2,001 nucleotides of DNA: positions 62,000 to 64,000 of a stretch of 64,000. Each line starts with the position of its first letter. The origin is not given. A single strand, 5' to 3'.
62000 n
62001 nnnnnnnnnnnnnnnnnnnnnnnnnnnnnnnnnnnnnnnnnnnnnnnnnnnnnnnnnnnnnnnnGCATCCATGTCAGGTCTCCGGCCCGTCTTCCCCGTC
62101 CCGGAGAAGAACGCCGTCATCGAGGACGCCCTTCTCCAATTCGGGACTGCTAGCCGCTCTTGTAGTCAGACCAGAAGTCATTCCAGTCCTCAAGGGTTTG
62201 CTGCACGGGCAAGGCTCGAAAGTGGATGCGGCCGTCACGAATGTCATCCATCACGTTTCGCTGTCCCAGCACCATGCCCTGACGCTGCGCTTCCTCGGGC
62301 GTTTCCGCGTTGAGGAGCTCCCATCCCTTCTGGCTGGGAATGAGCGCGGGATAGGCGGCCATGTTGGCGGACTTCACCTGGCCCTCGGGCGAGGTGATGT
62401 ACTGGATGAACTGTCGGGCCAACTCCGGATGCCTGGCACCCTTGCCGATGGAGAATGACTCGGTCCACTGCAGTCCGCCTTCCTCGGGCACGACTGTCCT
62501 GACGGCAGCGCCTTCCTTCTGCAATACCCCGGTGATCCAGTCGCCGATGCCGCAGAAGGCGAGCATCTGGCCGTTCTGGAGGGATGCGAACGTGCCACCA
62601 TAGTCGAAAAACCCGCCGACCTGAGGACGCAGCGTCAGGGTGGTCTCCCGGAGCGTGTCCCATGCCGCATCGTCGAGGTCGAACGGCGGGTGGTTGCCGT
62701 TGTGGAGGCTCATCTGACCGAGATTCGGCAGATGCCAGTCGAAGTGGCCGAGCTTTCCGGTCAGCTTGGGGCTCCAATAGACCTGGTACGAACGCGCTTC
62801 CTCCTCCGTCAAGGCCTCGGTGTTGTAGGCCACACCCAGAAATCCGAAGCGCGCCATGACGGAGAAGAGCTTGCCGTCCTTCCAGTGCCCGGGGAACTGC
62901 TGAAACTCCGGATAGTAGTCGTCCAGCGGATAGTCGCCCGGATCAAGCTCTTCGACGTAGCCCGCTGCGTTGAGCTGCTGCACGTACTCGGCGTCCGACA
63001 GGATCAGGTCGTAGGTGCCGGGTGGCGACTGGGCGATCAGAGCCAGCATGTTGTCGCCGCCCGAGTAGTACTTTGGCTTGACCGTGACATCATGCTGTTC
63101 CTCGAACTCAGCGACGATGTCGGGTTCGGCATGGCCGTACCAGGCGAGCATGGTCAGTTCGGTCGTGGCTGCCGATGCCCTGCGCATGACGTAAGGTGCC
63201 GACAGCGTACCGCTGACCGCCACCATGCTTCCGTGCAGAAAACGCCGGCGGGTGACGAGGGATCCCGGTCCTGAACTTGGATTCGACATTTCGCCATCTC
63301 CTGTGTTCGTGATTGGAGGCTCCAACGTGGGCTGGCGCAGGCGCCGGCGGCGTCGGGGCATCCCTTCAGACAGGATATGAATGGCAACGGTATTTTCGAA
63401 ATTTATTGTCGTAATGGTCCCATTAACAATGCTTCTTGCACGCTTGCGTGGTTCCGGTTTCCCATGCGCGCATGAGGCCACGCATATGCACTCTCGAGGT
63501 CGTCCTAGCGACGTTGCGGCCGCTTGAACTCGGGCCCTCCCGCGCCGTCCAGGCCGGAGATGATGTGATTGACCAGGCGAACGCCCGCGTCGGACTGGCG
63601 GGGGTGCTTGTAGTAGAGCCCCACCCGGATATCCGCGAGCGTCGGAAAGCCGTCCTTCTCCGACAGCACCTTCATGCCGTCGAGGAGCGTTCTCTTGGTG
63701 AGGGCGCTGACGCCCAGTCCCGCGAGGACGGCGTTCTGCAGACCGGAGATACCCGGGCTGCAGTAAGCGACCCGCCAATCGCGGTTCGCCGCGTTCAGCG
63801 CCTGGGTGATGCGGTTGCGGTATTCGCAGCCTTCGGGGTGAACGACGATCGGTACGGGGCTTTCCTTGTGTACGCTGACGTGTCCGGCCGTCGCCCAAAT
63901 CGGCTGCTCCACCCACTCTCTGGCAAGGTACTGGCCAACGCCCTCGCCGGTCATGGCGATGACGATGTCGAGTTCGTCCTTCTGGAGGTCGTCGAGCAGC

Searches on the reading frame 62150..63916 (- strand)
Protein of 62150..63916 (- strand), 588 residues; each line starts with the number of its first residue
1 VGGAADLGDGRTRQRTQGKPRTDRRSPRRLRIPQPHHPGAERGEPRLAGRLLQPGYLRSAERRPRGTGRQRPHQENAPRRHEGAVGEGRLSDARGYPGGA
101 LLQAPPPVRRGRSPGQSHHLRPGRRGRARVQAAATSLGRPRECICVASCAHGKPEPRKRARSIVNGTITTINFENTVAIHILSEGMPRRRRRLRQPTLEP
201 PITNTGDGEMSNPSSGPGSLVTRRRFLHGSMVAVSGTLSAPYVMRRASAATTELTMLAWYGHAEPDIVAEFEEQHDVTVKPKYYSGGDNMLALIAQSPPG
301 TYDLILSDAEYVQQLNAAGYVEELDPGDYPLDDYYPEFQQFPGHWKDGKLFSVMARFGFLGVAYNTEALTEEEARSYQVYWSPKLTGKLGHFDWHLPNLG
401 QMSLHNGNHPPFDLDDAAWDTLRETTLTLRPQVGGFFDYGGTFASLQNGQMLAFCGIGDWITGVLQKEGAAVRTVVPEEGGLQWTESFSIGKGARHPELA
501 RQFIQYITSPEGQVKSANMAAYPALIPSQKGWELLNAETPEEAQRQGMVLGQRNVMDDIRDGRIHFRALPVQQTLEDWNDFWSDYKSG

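Call 51: search_protein_families(library=pfam, proteins=[window:62150-63916:-], max_evalue=0.00001)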
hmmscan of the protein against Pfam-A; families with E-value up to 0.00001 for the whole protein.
window:62150-63916:- (588 aa): 4 families
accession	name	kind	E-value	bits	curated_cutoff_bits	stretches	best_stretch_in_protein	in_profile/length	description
PF13416.11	SBP_bac_8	-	5e-28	99.1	27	1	267-525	2-261/279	Bacterial extracellular solute-binding protein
PF13343.11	SBP_bac_6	-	1.4e-14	54.6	24.6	1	302-529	4-224/245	Bacterial extracellular solute-binding protein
PF01547.30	SBP_bac_1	-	2.1e-13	51.4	26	1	266-513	12-306/307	Bacterial extracellular solute-binding protein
PF13531.11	SBP_bac_11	-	3e-08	34.1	25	0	442-513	147-218/227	Bacterial extracellular solute-binding protein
